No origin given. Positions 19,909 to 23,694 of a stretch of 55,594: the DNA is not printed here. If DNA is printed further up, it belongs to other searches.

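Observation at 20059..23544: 1161-aa secreted reprolysin-like metalloprotease fused to cadherin-like domains and eleven FG-GAP repeats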

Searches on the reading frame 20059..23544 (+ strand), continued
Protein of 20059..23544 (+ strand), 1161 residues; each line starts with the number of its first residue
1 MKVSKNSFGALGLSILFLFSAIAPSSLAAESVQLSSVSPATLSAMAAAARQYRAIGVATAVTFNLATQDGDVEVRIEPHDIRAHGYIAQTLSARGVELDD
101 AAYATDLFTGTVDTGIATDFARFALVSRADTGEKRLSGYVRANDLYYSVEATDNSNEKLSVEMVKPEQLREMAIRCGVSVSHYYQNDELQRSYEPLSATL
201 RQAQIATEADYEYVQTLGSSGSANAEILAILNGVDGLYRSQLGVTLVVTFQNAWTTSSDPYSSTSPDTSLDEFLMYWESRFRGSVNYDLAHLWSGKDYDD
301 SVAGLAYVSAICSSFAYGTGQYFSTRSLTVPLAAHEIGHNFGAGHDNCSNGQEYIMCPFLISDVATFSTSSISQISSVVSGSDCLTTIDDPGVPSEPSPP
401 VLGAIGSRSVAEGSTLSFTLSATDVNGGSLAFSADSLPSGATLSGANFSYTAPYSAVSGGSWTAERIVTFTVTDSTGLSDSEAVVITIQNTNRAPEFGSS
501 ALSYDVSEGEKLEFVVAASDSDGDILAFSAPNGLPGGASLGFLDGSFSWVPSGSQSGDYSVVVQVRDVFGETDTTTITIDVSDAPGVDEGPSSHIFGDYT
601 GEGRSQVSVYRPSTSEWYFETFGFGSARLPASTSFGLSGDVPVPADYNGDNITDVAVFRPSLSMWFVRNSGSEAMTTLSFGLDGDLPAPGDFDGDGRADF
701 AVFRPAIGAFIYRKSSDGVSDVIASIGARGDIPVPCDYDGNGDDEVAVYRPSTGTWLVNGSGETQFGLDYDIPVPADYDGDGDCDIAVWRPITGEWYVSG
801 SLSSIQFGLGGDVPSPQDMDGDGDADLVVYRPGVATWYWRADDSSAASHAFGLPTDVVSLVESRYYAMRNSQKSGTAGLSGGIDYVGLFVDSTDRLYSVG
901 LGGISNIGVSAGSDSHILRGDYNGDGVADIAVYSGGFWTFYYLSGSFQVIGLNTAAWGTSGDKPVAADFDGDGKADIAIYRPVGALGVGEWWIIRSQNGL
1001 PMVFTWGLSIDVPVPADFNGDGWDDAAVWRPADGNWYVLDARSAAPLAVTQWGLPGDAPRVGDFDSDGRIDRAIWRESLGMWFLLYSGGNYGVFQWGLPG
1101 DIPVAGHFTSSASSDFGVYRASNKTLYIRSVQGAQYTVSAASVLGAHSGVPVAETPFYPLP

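Call 14: find_encoding_contigs(protein=P0006, flank=8000, max_places=2)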
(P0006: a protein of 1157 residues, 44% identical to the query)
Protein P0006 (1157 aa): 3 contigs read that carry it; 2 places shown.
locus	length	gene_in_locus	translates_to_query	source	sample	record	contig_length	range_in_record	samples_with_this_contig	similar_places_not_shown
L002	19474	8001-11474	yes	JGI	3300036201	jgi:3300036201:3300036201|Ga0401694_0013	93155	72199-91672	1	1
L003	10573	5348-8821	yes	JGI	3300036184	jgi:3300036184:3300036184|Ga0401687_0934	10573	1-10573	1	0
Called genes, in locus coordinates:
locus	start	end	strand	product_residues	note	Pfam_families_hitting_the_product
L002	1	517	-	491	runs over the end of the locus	PF01935:DUF87, PF05872:HerA_C, PF12846:AAA_10 (faint), PF13401:AAA_22 (faint)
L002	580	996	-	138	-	PF02472:ExbD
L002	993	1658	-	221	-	PF01618:MotA_ExbB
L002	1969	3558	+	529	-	PF20154:LNT_N, PF00795:CN_hydrolase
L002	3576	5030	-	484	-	PF00069:Pkinase, PF07714:PK_Tyr_Ser-Thr, PF01636:APH (faint), PF03109:ABC1 (weak)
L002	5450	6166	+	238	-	PF13441:Gly-zipper_YMGG, PF13436:Gly-zipper_OmpA (weak), PF00691:OmpA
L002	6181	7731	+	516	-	PF13231:PMT_2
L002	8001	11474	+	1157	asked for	PF01421:Reprolysin, PF13583:Reprolysin_4, PF13688:Reprolysin_5, PF13574:Reprolysin_2, PF13582:Reprolysin_3, PF05345:He_PIG, PF17963:Big_9, PF13517:FG-GAP_3 (weak), +2 more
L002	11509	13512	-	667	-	PF13292:DXP_synthase_N, PF00456:Transketolase_N (faint), PF02779:Transket_pyr, PF02780:Transketolase_C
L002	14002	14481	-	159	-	-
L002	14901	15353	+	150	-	PF01288:HPPK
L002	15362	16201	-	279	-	PF00809:Pterin_bind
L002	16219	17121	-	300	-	PF01063:Aminotran_4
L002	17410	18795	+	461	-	-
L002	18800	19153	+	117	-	PF14384:BrnA_antitoxin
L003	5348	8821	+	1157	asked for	PF01421:Reprolysin, PF13583:Reprolysin_4, PF13688:Reprolysin_5, PF13574:Reprolysin_2, PF13582:Reprolysin_3, PF05345:He_PIG, PF17963:Big_9, PF13517:FG-GAP_3 (weak), +2 more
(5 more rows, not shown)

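Call 20: list_cluster_members(proteins=[P0001, P0004, P0014])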
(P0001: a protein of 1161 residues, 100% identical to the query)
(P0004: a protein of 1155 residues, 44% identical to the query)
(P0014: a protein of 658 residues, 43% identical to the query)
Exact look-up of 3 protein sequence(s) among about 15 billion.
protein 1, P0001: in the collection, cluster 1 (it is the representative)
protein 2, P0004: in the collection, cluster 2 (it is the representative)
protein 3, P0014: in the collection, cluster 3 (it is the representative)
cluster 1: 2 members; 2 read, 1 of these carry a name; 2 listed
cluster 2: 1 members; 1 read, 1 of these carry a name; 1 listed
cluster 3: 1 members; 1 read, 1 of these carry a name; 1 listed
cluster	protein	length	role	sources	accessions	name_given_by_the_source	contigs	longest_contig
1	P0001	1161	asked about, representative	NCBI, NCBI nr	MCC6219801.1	MAG: VCBS repeat-containing protein [Deltaproteobacteria bacterium] | VCBS repeat-containing protein [Deltaproteobacteria bacterium]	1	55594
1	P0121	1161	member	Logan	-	-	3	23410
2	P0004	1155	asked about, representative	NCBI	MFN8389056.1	MAG: M12 family metallo-peptidase [Bdellovibrionota bacterium]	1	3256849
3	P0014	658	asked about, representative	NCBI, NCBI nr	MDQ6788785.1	MAG: FG-GAP-like repeat-containing protein [Acidobacteriota bacterium] | FG-GAP-like repeat-containing protein [Acidobacteriota bacterium]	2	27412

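Call 31: predict_structure(alignment_id=A1)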
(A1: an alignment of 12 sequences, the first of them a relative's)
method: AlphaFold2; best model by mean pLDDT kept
length: 1161 residues; sequences in the alignment: 12
mean_pLDDT: 74.7   pTM: 0.56
mean pLDDT of the five models: 74.7, 73.7, 73.0, 71.7, 69.6
residues with pLDDT >= 90: 228; 70-90: 554; 50-70: 207; < 50: 172
segments of 3 or more residues with pLDDT < 50: 1-10, 20-29, 171-198, 255-260, 279-332, 334-365, 389-394, 874-881
pLDDT, mean of each block of 10 residues (from residue 1): 40 52 39 76 84 80 83 86 66 54 76 73 78 74 75 68 62 43 39 41 57 51 64 67 65 47 51 50 41 43 40 36 45 48 41 42 47 52 49 53 71 85 74 83 91 72 73 71 72 72 86 87 80 83 85 89 83 90 87 89 90 86 66 86 92 92 88 83 88 91 89 85 86 92 93 87 86 92 92 89 83 90 90 87 78 86 86 51 75 86 87 84 80 92 86 90 85 84 81 86 87 86 87 90 84 90 78 91 83 90 84 84 90 88 73 64 58
secondary structure, 60 per line:
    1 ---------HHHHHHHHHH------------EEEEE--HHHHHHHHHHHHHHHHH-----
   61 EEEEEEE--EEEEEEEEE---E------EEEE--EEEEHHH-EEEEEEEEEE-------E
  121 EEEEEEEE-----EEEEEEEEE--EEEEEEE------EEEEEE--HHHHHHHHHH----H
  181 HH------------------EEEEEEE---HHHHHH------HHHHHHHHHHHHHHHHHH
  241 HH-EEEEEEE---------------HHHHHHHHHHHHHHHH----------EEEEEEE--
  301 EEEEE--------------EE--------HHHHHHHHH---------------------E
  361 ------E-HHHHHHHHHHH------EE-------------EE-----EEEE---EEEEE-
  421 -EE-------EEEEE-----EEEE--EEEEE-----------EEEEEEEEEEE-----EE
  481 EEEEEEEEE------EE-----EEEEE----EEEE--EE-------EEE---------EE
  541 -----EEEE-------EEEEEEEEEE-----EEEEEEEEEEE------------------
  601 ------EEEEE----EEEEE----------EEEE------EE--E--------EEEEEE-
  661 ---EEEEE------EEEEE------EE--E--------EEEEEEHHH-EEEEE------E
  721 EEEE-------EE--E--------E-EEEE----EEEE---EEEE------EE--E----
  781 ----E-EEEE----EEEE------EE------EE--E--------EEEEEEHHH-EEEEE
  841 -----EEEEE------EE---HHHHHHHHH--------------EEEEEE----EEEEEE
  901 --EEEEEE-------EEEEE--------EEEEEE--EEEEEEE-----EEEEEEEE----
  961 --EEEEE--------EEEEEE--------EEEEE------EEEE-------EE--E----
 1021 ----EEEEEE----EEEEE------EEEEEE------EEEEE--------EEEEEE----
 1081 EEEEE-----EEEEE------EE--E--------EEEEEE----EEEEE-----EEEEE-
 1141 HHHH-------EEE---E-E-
elements in order (helices of 4 or more, strands of 3 or more residues): H10-19 E32-36 H39-55 E61-67 E70-78 E89-92 E95-98 E103-112 E120-128 E134-142 E145-151 E158-163 H166-175 E201-207 H211-216 H223-242 E244-250 H266-281 E292-298 E301-305 H330-338 H369-379 E408-411 E415-419 E431-435 E441-444 E447-451 E463-473 E479-489 E503-507 E512-515 E527-529 E546-549 E557-566 E572-582 E607-611 E616-620 E631-634 E654-659 E664-668 E675-679 E699-704 E709-713 E720-724 E747-750 E755-758 E762-765 E787-790 E795-798 E826-831 E836-840 E846-850 H862-870 E885-890 E895-900 E903-908 E916-920 E929-934 E937-943 E949-956 E963-967 E976-981 E990-994 E1001-1004 E1025-1030 E1035-1039 E1046-1051 E1058-1062 E1071-1076 E1081-1085 E1091-1095 E1115-1120 E1125-1129 E1135-1139 H1141-1144 E1152-1154

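Call 33: fold_search(model_id=the predicted structure, library=pdb)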
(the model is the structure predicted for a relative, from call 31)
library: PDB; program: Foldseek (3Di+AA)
matches with E <= 10: 1517; with E <= 0.001: 571
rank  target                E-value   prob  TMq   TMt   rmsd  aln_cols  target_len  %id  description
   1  8k53_A                1.4e-09  1.00  0.09  0.13  28.3       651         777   10  Structure of the Dimeric Human CNTN2 Ig 1-6-FNIII 1-2 Domain in an Asymmetric State (released 2023-12-06)
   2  3b43                  4.2e-09  1.00  0.09  0.14  47.4       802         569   10  I-band fragment I65-I70 from titin (released 2008-01-22)
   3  4m00_A                4.7e-09  1.00  0.11  0.21   7.4       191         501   21  Crystal structure of the ligand binding region of staphylococcal adhesion SraP (released 2014-06-18)
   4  9ba4_A                4.9e-09  0.99  0.09  0.11  40.3       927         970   10  Full-length cross-linked Contactin 2 (CNTN2) (released 2024-07-17)
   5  6dms                  6.0e-09  1.00  0.09  0.13  15.4       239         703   19  Endo-fucoidan hydrolase MfFcnA4_H294Q from glycoside hydrolase family 107 (released 2018-10-03)
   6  6iaa_A                1.0e-08  1.00  0.11  0.14  35.0       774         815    9  hRobo2 ectodomain (released 2019-03-13)
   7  8g2z_0U               2.3e-08  1.00  0.15  0.27  26.8       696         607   11  48-nm doublet microtubule from Tetrahymena thermophila strain CU428 (released 2023-06-14)
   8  5iry_A                2.8e-08  1.00  0.10  0.18  37.5       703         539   11  Crystal structure of human Desmocollin-1 ectodomain (released 2016-06-22)
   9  5t9t_B                3.0e-08  1.00  0.11  0.20  41.6       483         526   12  Protocadherin Gamma B2 extracellular cadherin domains 1-5 (released 2016-10-19)
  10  3dmk_A                3.3e-08  0.97  0.07  0.10  35.5       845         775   10  Crystal structure of Down Syndrome Cell Adhesion Molecule (DSCAM) isoform 1.30.30, N-terminal eight Ig domains (released 2008-10-07)
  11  7z4b_DW               3.4e-08  1.00  0.08  0.10  33.8       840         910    9  Bacteriophage SU10 virion (C1) (released 2022-12-28)
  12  8hmf_E                4.9e-08  1.00  0.14  0.14  27.3       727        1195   10  head module state 2 of Tetrahymena IFT-A (released 2023-06-14)
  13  6bxu_B                5.1e-08  1.00  0.10  0.29  23.4       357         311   14  Crystal Structure of Mouse Protocadherin-15 EC5-7 I582T (released 2018-12-26)
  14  1l3w                  5.1e-08  1.00  0.10  0.18  43.5       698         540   10  C-cadherin Ectodomain (released 2002-04-26)
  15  5tfm                  5.7e-08  1.00  0.10  0.27  25.2       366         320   17  Crystal Structure of Human Cadherin-23 EC6-8 (released 2017-12-27)
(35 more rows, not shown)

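Call 38: search_protein_families(library=pfam, proteins=[P0014, P0095, P0026, P0033], max_evalue=0.0001)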
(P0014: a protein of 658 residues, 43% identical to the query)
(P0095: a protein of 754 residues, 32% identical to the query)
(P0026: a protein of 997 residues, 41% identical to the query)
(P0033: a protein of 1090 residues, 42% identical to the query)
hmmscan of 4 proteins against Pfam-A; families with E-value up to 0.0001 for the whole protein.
P0014 (658 aa): 8 families
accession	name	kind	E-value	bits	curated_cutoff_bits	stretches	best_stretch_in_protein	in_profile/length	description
PF13517.12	FG-GAP_3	-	1.4e-27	96.5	26.9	3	390-446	1-61/61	FG-GAP-like repeat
PF01839.29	FG-GAP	-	1.8e-27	95.1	22.1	1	476-508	7-36/37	FG-GAP repeat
PF13688.12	Reprolysin_5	-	2e-18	67.7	27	1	191-370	3-174/196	Metallo-peptidase family M12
PF13583.11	Reprolysin_4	-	3.8e-15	56.5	22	1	191-374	3-186/203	Metallo-peptidase family M12B Reprolysin-like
PF01421.25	Reprolysin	-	1.4e-14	55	20.8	1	212-379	23-196/200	Reprolysin (M12B) family zinc metalloprotease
PF13582.12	Reprolysin_3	-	5e-14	53.3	22.4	1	216-336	3-122/123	Metallo-peptidase family M12B Reprolysin-like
PF12256.14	TcdB_toxin_midN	-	1.4e-07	31.5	24.8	0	568-594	34-60/181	Insecticide toxin TcdB middle/N-terminal region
PF13574.12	Reprolysin_2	-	6.8e-07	29.8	27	1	212-347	3-152/195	Metallo-peptidase family M12B Reprolysin-like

P0095 (754 aa): 6 families
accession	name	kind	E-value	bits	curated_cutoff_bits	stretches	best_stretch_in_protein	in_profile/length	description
PF13688.12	Reprolysin_5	-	2.3e-20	74.1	27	1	205-417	4-187/196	Metallo-peptidase family M12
PF13582.12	Reprolysin_3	-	3.1e-13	50.8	22.4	1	229-371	3-123/123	Metallo-peptidase family M12B Reprolysin-like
PF13517.12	FG-GAP_3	-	7.2e-12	46.2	26.9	1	568-622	1-59/61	FG-GAP-like repeat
PF13583.11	Reprolysin_4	-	3.8e-11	43.5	22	1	205-422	4-181/203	Metallo-peptidase family M12B Reprolysin-like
PF01839.29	FG-GAP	-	6.5e-08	32.7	22.1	0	565-582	6-23/37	FG-GAP repeat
PF13574.12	Reprolysin_2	-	1.3e-07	32.2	27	1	226-374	4-145/195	Metallo-peptidase family M12B Reprolysin-like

P0026 (997 aa): 4 families
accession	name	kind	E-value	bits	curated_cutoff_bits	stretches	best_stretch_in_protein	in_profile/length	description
PF13205.12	Big_5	-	1.3e-28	100.2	23.6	1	320-428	1-105/105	Bacterial Ig-like domain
PF01839.29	FG-GAP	-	2.6e-24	85.1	22.1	2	903-935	5-35/37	FG-GAP repeat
PF13517.12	FG-GAP_3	-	3.6e-16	59.9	26.9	2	821-877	1-61/61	FG-GAP-like repeat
PF12256.14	TcdB_toxin_midN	-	6.6e-05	22.7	24.8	0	731-761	24-54/181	Insecticide toxin TcdB middle/N-terminal region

P0033 (1090 aa): 3 families
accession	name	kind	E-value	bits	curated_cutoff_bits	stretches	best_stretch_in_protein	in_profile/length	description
PF13517.12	FG-GAP_3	-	2.9e-21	76.2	26.9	4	862-918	1-61/61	FG-GAP-like repeat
PF01839.29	FG-GAP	-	3.4e-18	65.5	22.1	0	947-969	5-31/37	FG-GAP repeat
PF15902.12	Sortilin-Vps10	-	1.6e-09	37.5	33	0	435-507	13-87/446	Sortilin, neurotensin receptor 3,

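Call 50: search_protein_representatives(alignment_id=A1)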
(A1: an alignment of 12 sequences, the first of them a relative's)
Query: 12 sequences, 1153 profile positions. Proteins with E-value up to 0.001 (for the whole library): 155248; up to 1e-10: 81907; up to 1e-30: 27327. The best 150 are listed.
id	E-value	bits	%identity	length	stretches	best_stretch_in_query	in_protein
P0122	0.0e+00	2260.7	-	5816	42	395-581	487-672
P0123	0.0e+00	2211.1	-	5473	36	394-581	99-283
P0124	0.0e+00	2108.1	-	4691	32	395-566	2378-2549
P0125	0.0e+00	1947.3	-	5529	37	394-568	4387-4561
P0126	0.0e+00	1784.3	-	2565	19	396-579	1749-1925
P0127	0.0e+00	1773.5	-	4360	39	394-582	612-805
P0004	0.0e+00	1739.4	-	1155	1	6-1152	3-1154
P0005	0.0e+00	1681.6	-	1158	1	5-1152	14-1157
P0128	0.0e+00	1681.5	-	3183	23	393-566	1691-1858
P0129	0.0e+00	1653.1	-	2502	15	396-583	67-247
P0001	0.0e+00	1650.0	-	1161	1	3-1151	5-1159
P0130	0.0e+00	1647.7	-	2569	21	395-582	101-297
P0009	0.0e+00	1646.3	-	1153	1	6-1152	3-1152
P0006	0.0e+00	1633.6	-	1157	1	5-1151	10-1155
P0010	0.0e+00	1621.0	-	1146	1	9-1152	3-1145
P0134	0.0e+00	1519.7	-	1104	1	52-1146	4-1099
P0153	0.0e+00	1219.2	-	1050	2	488-1144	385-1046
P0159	0.0e+00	1170.4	-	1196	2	369-1145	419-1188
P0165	0.0e+00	1085.1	-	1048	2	491-1151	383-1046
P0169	0.0e+00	1061.8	-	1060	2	493-1152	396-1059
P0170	0.0e+00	1056.8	-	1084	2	490-1146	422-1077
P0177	0.0e+00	1014.7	-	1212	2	10-589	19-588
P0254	6.4e-223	759.2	-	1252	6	486-876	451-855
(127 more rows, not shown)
